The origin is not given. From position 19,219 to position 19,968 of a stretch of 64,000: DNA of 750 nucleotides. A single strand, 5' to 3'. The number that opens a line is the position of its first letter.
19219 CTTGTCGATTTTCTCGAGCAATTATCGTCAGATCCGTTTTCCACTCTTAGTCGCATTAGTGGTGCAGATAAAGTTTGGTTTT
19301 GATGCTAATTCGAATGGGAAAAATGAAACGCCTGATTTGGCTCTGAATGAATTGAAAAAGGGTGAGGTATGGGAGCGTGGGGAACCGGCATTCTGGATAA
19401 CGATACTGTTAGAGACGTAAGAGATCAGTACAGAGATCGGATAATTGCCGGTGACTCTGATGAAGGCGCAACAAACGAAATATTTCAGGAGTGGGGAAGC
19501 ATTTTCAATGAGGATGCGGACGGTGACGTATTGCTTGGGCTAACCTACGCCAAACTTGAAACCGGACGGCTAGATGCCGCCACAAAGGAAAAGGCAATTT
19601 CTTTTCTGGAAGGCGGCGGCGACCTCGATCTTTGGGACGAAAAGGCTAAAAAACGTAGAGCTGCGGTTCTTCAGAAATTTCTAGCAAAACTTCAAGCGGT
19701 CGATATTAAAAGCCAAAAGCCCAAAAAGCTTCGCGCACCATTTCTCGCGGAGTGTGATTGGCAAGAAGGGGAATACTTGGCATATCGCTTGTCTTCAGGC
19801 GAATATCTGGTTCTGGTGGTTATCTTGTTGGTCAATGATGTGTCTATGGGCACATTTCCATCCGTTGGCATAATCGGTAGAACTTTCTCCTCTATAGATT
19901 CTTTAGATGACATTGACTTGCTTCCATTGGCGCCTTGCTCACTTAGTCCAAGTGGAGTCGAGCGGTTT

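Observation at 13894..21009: Nine-gene array of immunity-protein-like ORFs with no cognate toxin (orphan immunity island)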

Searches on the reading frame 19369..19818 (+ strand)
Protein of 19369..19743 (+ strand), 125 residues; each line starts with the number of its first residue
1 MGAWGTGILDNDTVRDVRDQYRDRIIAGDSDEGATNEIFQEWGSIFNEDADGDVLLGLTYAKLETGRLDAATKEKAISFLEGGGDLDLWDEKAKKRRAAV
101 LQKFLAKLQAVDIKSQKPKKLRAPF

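Call 20: search_protein_families(library=pfam, proteins=[window:19369-19743:+], max_evalue=10)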
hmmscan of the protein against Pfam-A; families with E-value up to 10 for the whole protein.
seq(125 aa): 1 family
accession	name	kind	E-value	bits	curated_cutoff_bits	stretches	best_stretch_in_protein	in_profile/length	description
PF14078.11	DUF4259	-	0.096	14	22.8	1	2-24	1-23/133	Domain of unknown function (DUF4259)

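Call 44: search_solved_structures(query=A2, max_evalue=10, show_alignments=1)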
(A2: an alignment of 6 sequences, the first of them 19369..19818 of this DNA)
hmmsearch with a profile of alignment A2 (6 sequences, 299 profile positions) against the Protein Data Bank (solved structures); distinct sequences matched with E-value up to 10: 0.

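Call 46: find_homologous_proteins(query=A4, max_evalue=0.01)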
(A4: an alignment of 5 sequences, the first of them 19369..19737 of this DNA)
Query A4 (5 sequences) (123 aa, profile of the alignment): 90 proteins with E <= 0.01 among 8000 candidates.
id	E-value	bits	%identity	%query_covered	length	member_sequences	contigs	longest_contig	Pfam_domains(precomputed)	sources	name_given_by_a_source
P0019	2.6e-55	204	28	98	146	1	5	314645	-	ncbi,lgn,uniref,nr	ncbi:hypothetical protein [Bacillus toyonensis]|uniref:hypothetical protein n=1 Tax=Bacillus toyonen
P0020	3.3e-55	204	28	98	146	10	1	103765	-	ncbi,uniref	ncbi:hypothetical protein ACIQYX_25160 [Bacillus toyonensis]|uniref:hypothetical protein n=1 Tax=Bac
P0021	4.8e-55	203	28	98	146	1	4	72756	-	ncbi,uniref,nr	ncbi:hypothetical protein COM05_28310 [Bacillus toyonensis]|uniref:hypothetical protein n=1 Tax=Baci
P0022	1.5e-54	202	28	98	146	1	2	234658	-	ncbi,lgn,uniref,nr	ncbi:hypothetical protein ILS68_21820 [Bacillus sp. 8YEL33]|uniref:hypothetical protein n=1 Tax=Baci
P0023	1.6e-54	201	28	98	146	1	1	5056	-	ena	-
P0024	4.3e-54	200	28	88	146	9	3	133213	-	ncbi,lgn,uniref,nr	ncbi:hypothetical protein JDS97_21235 [Bacillus cereus group sp. N18]|uniref:hypothetical protein n=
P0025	4.7e-54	200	28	88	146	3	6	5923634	-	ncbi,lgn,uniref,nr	ncbi:hypothetical protein CN639_28795 [Bacillus toyonensis]|uniref:Uncharacterized protein n=1 Tax=B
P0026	9.9e-54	199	28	88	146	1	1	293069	-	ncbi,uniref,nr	ncbi:hypothetical protein [Bacillus toyonensis]|uniref:hypothetical protein n=1 Tax=Bacillus toyonen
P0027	9.9e-54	199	28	88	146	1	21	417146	-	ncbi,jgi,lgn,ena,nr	ncbi:hypothetical protein IEC_05746 [Bacillus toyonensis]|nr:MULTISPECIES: hypothetical protein [Bac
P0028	2.7e-51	191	28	93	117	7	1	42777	-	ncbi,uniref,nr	ncbi:hypothetical protein CON95_23530 [Bacillus toyonensis]|uniref:hypothetical protein n=1 Tax=Baci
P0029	6.3e-47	177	31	98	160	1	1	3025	-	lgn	-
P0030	1.7e-44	169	33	98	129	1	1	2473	-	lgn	-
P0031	1.1e-43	166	27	98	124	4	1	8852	-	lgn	-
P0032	1.8e-43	166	31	98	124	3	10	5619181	-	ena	-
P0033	3.8e-43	165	30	98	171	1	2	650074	-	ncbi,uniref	ncbi:hypothetical protein [Guptibacillus hwajinpoensis]|uniref:hypothetical protein n=1 Tax=Guptibac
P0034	5.2e-43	164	32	95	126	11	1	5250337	-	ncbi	-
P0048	1.6e-32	130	31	99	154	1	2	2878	PF14078.12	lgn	-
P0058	4.2e-27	113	38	89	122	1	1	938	PF14078.12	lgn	-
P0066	2.6e-24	104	34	88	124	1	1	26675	PF14078.12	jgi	jgi:hypothetical protein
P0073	1.5e-22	98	33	88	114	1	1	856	PF14078.12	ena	-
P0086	7.4e-18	83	30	88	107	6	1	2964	PF14078.12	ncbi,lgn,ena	-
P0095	1.2e-13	70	33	56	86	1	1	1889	PF14078.12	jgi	jgi:hypothetical protein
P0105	4.3e-10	58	29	98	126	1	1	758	PF14078.12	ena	-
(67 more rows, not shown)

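Call 50: find_encoding_contigs(protein=P0032, flank=10000, max_places=3)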
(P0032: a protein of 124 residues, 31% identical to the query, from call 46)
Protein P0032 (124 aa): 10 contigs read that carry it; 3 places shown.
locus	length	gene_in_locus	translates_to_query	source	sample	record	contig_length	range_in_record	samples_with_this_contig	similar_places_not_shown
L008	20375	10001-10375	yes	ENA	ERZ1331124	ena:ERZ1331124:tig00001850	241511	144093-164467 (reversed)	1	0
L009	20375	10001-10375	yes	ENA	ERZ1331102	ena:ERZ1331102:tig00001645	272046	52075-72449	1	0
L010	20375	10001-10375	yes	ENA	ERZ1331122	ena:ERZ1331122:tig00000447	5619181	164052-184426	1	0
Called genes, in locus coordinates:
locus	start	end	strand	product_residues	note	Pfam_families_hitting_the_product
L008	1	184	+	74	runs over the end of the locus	PF05958:tRNA_U5-meth_tr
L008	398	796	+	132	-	PF01207:Dus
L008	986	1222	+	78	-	-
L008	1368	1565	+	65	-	-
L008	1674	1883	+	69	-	PF07308:DUF1456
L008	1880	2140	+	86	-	PF07308:DUF1456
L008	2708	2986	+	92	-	PF01863:YgjP-like, PF08325:WLM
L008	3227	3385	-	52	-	-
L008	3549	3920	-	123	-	-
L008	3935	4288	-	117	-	PF13378:MR_MLE_C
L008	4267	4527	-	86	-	PF13378:MR_MLE_C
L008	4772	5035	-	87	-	PF02746:MR_MLE_N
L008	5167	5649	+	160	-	-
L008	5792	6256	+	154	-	-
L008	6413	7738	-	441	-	PF03553:Na_H_antiporter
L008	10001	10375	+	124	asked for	-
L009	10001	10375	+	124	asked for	-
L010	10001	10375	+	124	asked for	-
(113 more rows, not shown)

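Call 51: find_encoding_contigs(protein=P0034, flank=10000, max_places=2)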
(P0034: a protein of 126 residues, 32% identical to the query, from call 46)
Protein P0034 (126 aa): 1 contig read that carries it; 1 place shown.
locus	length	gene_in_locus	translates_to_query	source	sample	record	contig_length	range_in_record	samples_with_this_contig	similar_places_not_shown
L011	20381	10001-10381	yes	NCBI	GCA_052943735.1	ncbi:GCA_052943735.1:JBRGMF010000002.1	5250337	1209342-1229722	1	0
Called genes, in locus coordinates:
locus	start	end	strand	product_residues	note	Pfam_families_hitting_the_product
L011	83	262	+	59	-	-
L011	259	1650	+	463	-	PF08448:PAS_4 (weak), PF00512:HisKA, PF02518:HATPase_c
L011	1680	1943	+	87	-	PF07308:DUF1456 (weak)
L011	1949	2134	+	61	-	PF07308:DUF1456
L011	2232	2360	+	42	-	-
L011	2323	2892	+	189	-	PF01863:YgjP-like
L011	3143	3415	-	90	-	-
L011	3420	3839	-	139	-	-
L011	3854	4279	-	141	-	PF13378:MR_MLE_C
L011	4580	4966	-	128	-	PF02746:MR_MLE_N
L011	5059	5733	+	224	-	-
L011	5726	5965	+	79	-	-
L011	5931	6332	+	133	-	-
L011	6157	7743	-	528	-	PF03553:Na_H_antiporter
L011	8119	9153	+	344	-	PF01546:Peptidase_M20, PF07687:M20_dimer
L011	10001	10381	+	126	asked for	-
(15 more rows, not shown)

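Call 58: predict_structure(alignment_id=A5)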
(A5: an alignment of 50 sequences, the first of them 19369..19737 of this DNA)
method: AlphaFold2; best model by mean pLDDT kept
length: 123 residues; sequences in the alignment: 50
mean_pLDDT: 83.6   pTM: 0.78
mean pLDDT of the five models: 83.6, 82.7, 82.0, 81.3, 80.1
residues with pLDDT >= 90: 47; 70-90: 62; 50-70: 9; < 50: 5
segments of 3 or more residues with pLDDT < 50: 1-3
pLDDT, mean of each block of 10 residues (from residue 1): 62 88 93 88 59 87 92 89 82 87 92 87 79
secondary structure, 60 per line:
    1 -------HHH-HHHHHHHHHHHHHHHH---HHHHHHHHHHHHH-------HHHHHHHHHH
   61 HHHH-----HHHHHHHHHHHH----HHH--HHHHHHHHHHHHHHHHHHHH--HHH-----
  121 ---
elements in order: H12-27 H31-43 H51-64 H70-81 H91-110

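Call 60: fold_search(model_id=the predicted structure, library=pdb)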
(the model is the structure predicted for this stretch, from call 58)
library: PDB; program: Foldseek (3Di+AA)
matches with E <= 10: 162; with E <= 0.001: 0
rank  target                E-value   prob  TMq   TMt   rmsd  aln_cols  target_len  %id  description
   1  9dis_A                9.9e-01  0.38  0.35  0.36   9.3       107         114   18  Cryo-EM structure of the heme/hemoglobin transporter ChuA, in complex with de novo designed binder H3 (released 2025-05-21)
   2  4l8i_B                1.6e+00  0.12  0.23  0.24  15.0        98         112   17  Crystal structure of RSV epitope scaffold FFL_005 (released 2014-02-12)
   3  8rrl_B                1.8e+00  0.30  0.39  0.25   6.0       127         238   20  14-3-3 sigma complexed with a phosphopeptide optimized for a Fusicoccin-mediated stabilization of the complex (released 2025-02-12)
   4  4fj3_B                2.0e+00  0.38  0.43  0.28   5.5       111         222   13  14-3-3 isoform zeta in complex with a diphoyphorylated C-RAF peptide (released 2012-09-05)
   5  7te2                  2.0e+00  0.11  0.21  0.14  12.9        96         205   14  Crystal Structure of AerR from Rhodobacter capsulatus at 2.25 A. (released 2022-08-31)
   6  8rrl_A                2.1e+00  0.25  0.39  0.25   5.9       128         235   18  14-3-3 sigma complexed with a phosphopeptide optimized for a Fusicoccin-mediated stabilization of the complex (released 2025-02-12)
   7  5jsb_B                2.3e+00  0.12  0.24  0.26  14.4       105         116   10  Crystal structure of Mcl1-inhibitor complex (released 2016-11-16)
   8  7nmz_AA               2.4e+00  0.25  0.40  0.26   5.5       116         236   13  Structure of 14-3-3 eta in complex with Nedd4-2(335-455) containing two 14-3-3 binding motifs Ser342 and Ser448 (released 2021-07-21)
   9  5ltw_A                2.6e+00  0.20  0.38  0.25   5.4       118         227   18  Complex of human 14-3-3 sigma CLU1 mutant with phosphorylated heat shock protein B6 (released 2017-02-01)
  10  5ltw_E                2.6e+00  0.20  0.38  0.25   5.4       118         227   18  Complex of human 14-3-3 sigma CLU1 mutant with phosphorylated heat shock protein B6 (released 2017-02-01)
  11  6twz_B                2.6e+00  0.20  0.38  0.25   6.2       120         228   18  14-3-3 sigma complexed with a phosphorylated 16E6 peptide (released 2020-05-06)
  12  6xxv_F                2.8e+00  0.11  0.24  0.28  14.1       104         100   10  Crystal Structure of a computationally designed Immunogen S2_1.2 in complex with its elicited antibody C57 (released 2020-04-22)
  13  5ltw_F                2.9e+00  0.20  0.38  0.24   5.4       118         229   18  Complex of human 14-3-3 sigma CLU1 mutant with phosphorylated heat shock protein B6 (released 2017-02-01)
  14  6lg2_B                3.1e+00  0.08  0.19  0.13  13.8        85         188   13  VanR bound to Vanillate (released 2020-02-12)
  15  4oyd_B                3.1e+00  0.06  0.21  0.21  15.0       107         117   11  Crystal structure of a computationally designed inhibitor of an Epstein-Barr viral Bcl-2 protein (released 2014-07-09)
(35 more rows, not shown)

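Call 96: search_protein_families(library=pfam, alignment_id=A5, max_evalue=0.1)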
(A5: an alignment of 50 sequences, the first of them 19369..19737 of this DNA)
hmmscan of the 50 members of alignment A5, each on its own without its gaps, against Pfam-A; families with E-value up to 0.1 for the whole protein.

A. member 1, window:19369-19737:+ (123 aa): 0 families

B. families by the number of members that match (of 50 scanned): 21 families
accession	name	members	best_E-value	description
PF14078.11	DUF4259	25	1.1e-06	Domain of unknown function (DUF4259)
PF14425.11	Imm3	3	0.018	Immunity protein Imm3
PF22564.2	HAAS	2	0.0077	HAAS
PF03918.19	CcmH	1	0.0087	Cytochrome C biogenesis protein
PF19116.6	DUF5801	1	0.0092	Domain of unknown function (DUF5801)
PF17363.7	DUF5388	1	0.018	Family of unknown function (DUF5388)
PF13870.11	CCDC113_CCDC96_CC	1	0.025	CCDC113/CCDC96, coiled-coil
PF24729.2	Acb2_Tad1_hairpin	1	0.029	Acb2/Tad1, hairpin domain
PF08040.16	NADH_oxidored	1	0.036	MNLL subunit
PF22011.2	DUF6931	1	0.04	Family of unknown function (DUF6931)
PF10858.15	DUF2659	1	0.052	Protein of unknown function (DUF2659)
PF17944.6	Arg_decarbox_C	1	0.053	Arginine decarboxylase C-terminal helical extension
PF08951.15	EntA_Immun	1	0.06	Enterocin A Immunity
PF08350.17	FilR1_middle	1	0.074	Methanogenesis regulatory protein FilR1, middle domain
PF03620.19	IBV_3C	1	0.081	IBV 3C protein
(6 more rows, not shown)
